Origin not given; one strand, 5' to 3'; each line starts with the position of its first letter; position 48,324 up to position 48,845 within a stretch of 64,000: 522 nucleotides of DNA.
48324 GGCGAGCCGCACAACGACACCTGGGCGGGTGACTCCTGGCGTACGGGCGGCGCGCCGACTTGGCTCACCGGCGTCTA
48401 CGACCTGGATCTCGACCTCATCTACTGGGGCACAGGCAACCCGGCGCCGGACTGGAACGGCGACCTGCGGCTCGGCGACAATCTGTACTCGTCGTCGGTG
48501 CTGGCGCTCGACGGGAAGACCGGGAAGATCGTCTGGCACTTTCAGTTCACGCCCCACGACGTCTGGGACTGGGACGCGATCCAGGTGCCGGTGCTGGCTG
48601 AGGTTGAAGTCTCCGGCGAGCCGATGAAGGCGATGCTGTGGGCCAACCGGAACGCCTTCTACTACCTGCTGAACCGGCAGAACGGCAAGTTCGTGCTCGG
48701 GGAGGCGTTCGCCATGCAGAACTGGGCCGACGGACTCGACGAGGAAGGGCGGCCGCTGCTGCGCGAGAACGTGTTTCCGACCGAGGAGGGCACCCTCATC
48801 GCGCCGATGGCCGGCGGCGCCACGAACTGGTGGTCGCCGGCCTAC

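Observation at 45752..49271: SDR - diheme cytochrome c - PQQ-ADH operon; D-x-D active-site motif suggests a lanthanide-dependent enzyme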

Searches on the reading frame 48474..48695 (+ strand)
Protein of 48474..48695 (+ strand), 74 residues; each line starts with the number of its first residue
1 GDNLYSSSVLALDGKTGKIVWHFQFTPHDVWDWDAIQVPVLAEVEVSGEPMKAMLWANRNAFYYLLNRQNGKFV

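Call 35: search_solved_structures(query=window:48474-48695:+, max_evalue=1, show_alignments=5)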
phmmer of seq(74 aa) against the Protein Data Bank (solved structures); distinct sequences matched with E-value up to 1: 28.
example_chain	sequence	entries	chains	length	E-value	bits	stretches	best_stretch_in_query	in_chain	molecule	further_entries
1kv9_A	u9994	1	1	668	6.1e-27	96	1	1-74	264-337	TYPE II QUINOHEMOPROTEIN ALCOHOL DEHYDROGENASE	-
6zcv_A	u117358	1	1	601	2.1e-24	88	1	1-74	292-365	Quinoprotein ethanol dehydrogenase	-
6zcw_A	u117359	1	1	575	3.5e-24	87.3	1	1-74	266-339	Quinoprotein ethanol dehydrogenase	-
1kb0_A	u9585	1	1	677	8.3e-24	86.1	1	1-74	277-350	quinohemoprotein alcohol dehydrogenase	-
8gy2_A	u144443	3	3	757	5.2e-23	83.5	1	1-74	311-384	Alcohol dehydrogenase (quinone), dehydrogenase subunit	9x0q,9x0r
1yiq_A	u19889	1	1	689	1.5e-22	82.1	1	1-73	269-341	Quinohemoprotein alcohol dehydrogenase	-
1flg_A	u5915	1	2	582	8.8e-20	73.3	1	2-73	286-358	PROTEIN (QUINOPROTEIN ETHANOL DEHYDROGENASE)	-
6dam_A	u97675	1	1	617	1.1e-18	69.8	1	1-73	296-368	Lanthanide-dependent methanol dehydrogenase XoxF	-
2ad6_A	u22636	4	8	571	1.4e-15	59.9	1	1-73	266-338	Methanol dehydrogenase subunit 1 | METHANOL DEHYDROGENASE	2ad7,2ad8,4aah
1g72_A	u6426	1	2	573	1.4e-15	59.9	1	1-73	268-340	METHANOL DEHYDROGENASE HEAVY SUBUNIT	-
7o6z_A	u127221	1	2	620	1.5e-15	59.9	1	2-73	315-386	Methanol dehydrogenase (Cytochrome c) subunit 1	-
4mae_A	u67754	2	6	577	5.2e-14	54.9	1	1-73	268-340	Methanol dehydrogenase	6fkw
6oc5_A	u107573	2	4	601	3.3e-12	49.2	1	1-72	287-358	Lanthanide-dependent methanol dehydrogenase XoxF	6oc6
4tqo_B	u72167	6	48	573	5.5e-12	48.5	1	1-73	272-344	Methanol dehydrogenase protein, large subunit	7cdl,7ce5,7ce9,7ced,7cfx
2d0v_A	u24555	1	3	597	1.5e-11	47.1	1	1-73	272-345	methanol dehydrogenase large subunit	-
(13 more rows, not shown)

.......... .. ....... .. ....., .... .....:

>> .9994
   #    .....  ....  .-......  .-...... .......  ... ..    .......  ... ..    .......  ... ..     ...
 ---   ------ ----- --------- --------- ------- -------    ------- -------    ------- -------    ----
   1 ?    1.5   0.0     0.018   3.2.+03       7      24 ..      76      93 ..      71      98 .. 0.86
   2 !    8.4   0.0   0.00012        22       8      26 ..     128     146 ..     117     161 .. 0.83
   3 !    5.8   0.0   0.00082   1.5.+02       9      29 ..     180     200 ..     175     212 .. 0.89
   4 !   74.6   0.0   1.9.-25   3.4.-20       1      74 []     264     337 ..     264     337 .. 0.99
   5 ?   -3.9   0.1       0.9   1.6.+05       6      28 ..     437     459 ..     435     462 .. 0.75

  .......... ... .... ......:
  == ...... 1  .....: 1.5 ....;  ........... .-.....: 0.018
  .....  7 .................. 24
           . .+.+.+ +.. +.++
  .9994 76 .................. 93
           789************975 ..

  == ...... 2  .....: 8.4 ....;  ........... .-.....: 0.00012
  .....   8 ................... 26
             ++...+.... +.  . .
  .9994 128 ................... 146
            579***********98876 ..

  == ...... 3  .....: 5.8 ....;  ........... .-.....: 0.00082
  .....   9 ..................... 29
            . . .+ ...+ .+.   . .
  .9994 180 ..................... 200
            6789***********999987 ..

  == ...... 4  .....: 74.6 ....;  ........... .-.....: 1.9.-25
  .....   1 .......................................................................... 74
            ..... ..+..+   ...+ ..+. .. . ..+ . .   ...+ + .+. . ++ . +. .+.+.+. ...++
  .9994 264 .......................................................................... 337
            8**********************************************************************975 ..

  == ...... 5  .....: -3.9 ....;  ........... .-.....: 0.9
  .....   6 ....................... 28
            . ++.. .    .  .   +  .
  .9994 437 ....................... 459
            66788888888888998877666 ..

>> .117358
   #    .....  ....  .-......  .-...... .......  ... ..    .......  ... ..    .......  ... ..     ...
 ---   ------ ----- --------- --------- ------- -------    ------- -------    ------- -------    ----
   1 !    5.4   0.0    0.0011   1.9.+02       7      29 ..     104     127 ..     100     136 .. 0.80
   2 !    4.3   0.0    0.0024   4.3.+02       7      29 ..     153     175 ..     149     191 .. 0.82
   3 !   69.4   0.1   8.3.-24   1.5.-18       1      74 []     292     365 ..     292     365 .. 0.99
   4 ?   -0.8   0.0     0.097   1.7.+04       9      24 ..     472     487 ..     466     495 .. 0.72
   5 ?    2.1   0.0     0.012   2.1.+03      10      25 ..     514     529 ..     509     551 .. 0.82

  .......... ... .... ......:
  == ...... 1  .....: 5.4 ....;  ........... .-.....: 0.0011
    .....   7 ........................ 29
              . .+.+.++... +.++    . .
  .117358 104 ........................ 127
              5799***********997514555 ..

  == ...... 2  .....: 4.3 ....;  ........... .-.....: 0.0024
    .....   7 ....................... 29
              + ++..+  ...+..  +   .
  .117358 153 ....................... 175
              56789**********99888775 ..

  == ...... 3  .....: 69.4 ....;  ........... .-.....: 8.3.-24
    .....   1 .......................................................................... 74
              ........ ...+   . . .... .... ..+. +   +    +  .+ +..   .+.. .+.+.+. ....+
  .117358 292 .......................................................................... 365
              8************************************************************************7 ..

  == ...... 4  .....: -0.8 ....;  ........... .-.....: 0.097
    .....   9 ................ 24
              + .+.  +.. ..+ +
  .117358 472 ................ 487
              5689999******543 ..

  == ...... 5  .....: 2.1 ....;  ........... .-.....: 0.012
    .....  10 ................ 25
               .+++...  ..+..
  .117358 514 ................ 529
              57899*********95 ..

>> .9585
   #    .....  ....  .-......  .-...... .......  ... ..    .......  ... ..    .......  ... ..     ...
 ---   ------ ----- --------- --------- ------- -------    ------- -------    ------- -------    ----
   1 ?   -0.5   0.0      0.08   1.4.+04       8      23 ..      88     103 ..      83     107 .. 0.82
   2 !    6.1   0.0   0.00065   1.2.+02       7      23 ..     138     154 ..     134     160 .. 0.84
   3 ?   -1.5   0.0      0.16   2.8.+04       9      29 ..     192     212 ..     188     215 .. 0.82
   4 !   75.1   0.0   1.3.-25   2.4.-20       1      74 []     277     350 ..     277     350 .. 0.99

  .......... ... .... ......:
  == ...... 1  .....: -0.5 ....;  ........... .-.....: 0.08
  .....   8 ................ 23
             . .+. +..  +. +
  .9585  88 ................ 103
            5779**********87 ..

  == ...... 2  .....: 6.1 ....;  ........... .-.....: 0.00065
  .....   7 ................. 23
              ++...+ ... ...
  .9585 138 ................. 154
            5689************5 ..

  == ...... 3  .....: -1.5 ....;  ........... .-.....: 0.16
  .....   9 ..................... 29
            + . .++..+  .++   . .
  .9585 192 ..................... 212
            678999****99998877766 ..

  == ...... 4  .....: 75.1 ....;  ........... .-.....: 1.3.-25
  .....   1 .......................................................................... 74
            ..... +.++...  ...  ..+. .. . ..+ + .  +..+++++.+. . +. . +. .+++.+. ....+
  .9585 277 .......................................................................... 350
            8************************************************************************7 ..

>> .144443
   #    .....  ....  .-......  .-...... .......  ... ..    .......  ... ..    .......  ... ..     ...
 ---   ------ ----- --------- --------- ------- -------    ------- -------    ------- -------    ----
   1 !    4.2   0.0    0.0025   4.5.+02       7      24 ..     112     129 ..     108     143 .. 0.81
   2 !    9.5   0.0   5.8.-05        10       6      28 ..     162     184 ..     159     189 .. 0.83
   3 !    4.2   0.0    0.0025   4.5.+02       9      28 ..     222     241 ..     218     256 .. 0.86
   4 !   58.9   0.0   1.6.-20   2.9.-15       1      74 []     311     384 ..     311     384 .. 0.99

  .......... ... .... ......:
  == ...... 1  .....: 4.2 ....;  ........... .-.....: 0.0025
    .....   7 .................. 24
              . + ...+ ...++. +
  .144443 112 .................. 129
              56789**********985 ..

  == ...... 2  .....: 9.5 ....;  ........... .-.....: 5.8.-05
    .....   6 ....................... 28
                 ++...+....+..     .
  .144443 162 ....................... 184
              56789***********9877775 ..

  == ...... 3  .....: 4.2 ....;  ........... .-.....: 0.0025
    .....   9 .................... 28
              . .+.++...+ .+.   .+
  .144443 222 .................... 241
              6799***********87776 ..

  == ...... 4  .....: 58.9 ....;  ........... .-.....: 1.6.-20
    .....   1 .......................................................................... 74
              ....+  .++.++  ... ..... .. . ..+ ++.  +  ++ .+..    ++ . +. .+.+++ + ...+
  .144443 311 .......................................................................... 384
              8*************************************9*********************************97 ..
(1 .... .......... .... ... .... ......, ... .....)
